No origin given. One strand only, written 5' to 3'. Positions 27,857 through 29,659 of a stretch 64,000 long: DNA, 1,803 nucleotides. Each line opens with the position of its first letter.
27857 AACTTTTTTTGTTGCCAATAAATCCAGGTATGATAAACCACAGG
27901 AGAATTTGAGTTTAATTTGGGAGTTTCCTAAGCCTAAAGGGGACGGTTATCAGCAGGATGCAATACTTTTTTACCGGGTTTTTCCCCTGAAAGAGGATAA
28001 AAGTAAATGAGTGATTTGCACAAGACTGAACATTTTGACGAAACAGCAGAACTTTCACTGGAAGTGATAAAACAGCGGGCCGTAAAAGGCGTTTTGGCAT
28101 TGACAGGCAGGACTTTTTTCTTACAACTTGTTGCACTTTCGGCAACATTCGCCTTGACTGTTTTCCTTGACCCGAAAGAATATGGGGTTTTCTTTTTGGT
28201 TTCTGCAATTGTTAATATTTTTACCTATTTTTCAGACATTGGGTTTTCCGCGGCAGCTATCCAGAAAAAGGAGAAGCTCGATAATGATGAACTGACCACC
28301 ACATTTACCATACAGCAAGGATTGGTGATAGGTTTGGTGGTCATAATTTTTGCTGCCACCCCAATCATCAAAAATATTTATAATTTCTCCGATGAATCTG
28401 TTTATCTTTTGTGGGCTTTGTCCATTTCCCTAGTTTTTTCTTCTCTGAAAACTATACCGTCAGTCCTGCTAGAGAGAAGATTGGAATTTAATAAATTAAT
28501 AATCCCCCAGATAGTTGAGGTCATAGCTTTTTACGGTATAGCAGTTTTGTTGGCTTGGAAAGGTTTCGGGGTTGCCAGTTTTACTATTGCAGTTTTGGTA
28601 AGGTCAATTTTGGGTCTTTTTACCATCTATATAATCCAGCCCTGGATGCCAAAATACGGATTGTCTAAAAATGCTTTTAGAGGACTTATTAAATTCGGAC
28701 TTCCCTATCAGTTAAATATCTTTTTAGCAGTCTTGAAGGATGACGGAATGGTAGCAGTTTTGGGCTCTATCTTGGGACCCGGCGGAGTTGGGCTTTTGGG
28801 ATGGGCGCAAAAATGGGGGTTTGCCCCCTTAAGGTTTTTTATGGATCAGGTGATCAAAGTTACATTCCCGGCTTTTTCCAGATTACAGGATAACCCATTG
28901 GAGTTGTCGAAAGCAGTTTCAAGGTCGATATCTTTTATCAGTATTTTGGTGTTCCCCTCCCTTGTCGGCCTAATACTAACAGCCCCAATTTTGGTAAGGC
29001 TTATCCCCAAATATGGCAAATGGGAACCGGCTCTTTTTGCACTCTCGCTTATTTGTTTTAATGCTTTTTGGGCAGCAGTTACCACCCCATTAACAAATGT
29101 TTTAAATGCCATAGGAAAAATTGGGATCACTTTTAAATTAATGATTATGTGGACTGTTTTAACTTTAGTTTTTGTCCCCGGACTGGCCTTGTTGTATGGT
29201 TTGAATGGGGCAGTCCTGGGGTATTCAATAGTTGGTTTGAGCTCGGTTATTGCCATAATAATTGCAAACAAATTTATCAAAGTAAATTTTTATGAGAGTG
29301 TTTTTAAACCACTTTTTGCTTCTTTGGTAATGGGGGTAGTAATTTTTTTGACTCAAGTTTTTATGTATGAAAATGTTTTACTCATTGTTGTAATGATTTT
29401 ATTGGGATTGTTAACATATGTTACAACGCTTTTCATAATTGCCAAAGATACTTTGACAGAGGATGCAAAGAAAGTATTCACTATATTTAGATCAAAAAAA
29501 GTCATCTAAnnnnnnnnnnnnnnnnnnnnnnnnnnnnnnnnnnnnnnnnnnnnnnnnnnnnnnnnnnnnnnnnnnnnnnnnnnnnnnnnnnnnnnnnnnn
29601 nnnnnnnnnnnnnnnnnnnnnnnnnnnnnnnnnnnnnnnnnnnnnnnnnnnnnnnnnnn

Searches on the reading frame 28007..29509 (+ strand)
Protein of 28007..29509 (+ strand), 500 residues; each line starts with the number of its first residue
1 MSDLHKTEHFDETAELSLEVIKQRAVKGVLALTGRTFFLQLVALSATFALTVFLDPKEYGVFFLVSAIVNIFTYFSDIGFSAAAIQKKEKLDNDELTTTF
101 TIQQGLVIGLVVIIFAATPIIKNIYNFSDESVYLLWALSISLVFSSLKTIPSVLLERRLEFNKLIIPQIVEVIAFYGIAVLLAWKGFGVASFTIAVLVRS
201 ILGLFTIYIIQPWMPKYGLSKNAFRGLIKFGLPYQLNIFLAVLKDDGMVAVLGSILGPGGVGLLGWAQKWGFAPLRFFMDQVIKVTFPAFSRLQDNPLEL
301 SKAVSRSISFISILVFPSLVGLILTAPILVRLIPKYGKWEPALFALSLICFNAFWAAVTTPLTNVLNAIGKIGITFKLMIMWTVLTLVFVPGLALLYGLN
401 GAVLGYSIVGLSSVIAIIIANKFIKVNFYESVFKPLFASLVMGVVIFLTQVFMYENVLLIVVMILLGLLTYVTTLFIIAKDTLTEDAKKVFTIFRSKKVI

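Call 70: search_protein_families(library=pfam, proteins=[window:28007-29509:+], max_evalue=0.001)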
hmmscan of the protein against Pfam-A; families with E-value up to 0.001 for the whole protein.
window:28007-29509:+ (500 aa): 2 families
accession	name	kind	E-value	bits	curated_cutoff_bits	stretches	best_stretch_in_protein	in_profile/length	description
PF13440.11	Polysacc_synt_3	-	2.9e-52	178.2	23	1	52-333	4-283/293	Polysaccharide biosynthesis protein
PF01943.22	Polysacc_synt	-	4e-23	82.7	28.2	1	26-294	2-274/274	Polysaccharide biosynthesis protein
